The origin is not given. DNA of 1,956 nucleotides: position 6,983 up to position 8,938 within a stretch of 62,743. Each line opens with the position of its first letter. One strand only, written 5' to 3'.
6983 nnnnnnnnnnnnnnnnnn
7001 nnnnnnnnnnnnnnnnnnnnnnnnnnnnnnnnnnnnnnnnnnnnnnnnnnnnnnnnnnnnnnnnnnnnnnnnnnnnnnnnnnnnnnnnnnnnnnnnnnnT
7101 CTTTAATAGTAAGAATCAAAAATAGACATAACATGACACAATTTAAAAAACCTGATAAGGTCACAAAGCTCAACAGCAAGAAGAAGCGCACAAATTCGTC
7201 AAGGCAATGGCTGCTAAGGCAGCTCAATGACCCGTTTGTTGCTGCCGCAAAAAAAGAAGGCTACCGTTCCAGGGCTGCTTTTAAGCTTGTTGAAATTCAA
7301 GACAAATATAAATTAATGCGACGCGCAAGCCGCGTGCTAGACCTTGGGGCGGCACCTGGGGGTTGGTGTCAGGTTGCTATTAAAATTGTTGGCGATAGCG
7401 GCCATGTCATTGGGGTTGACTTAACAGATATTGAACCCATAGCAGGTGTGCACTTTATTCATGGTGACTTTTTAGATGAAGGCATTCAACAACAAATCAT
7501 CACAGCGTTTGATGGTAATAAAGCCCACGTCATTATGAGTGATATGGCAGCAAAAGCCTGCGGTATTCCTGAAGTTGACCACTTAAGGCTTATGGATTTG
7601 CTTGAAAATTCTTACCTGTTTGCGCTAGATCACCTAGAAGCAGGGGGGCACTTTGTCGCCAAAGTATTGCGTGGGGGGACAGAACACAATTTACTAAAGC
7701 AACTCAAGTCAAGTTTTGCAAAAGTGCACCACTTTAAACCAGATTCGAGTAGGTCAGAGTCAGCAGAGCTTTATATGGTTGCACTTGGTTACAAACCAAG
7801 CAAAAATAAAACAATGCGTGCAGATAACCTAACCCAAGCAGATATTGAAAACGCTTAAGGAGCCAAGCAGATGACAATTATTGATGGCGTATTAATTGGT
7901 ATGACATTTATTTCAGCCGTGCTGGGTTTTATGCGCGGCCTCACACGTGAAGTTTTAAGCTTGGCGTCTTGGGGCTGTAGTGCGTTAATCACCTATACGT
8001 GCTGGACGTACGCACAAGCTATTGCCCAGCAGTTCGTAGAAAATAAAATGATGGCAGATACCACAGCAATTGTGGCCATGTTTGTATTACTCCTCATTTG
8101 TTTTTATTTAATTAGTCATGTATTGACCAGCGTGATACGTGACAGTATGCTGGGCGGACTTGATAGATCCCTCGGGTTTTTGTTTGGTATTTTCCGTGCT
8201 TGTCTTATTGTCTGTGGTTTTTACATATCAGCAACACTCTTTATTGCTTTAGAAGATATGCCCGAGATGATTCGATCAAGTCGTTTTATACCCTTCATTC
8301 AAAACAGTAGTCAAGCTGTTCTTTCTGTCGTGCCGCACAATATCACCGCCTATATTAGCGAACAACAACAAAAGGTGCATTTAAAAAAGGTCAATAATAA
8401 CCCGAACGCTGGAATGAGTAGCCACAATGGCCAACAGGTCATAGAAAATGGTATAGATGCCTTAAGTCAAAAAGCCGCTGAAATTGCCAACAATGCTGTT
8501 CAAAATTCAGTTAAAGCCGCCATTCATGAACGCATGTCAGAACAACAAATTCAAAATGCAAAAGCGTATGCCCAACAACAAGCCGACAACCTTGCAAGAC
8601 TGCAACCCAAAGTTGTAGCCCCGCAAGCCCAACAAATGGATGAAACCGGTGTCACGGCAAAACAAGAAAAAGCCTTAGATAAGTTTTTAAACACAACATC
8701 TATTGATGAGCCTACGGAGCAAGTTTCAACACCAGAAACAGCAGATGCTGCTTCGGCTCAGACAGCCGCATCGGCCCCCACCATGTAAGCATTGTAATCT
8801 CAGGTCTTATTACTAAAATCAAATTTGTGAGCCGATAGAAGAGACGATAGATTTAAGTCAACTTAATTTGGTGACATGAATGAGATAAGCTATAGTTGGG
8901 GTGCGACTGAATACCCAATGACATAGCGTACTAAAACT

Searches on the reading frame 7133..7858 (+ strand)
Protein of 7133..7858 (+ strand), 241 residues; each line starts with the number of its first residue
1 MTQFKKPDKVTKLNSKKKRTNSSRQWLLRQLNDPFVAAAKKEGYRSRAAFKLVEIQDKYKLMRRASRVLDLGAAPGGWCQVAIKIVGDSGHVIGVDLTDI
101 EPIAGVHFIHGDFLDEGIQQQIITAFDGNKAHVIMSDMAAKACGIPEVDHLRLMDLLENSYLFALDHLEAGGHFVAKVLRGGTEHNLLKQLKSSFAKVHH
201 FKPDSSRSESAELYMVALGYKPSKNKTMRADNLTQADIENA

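Call 31: search_protein_families(library=ncbifam, proteins=[window:7133-7858:+], max_evalue=0.00001)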
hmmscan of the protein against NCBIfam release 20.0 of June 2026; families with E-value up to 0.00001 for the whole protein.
window:7133-7858:+ (241 aa): 5 families
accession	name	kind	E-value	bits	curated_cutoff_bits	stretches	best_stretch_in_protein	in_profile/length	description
TIGR00438.1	rrmJ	equivalog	1.1e-63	214.1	300.15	1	33-220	1-188/188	23S rRNA (uridine(2552)-2'-O)-methyltransferase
NF008390.0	PRK11188.1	equivalog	2.6e-62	210.2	269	1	15-221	2-208/209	23S rRNA (uridine(2552)-2'-O)-methyltransferase RlmE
NF049952.1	23rRNACMtaseTlyA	equivalog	4.7e-06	26.2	250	1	34-96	47-107/236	23S rRNA (cytidine-2'-O)-methyltransferase TlyA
NF008823.0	PRK11873.1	subfamily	4.8e-06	26.3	263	1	62-99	75-112/272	arsenite methyltransferase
NF040538.1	methyl_ArsM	equivalog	8.4e-06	25.2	500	0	61-98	58-95/356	arsinothricin biosynthesis methyltransferase ArsM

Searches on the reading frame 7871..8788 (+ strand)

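Call 31: search_protein_families(library=ncbifam, proteins=[window:7871-8788:+], max_evalue=0.00001)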
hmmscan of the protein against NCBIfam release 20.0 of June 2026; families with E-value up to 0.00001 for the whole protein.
window:7871-8788:+ (305 aa): 2 families
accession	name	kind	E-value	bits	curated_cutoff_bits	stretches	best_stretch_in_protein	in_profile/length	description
NF008100.0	PRK10845.1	equivalog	1.1e-16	61.4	264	1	1-142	1-140/162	colicin V production protein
NF033740.0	MarP_fam_protase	equivalog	3.9e-06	26.1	250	1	4-206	1-201/390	MarP family serine protease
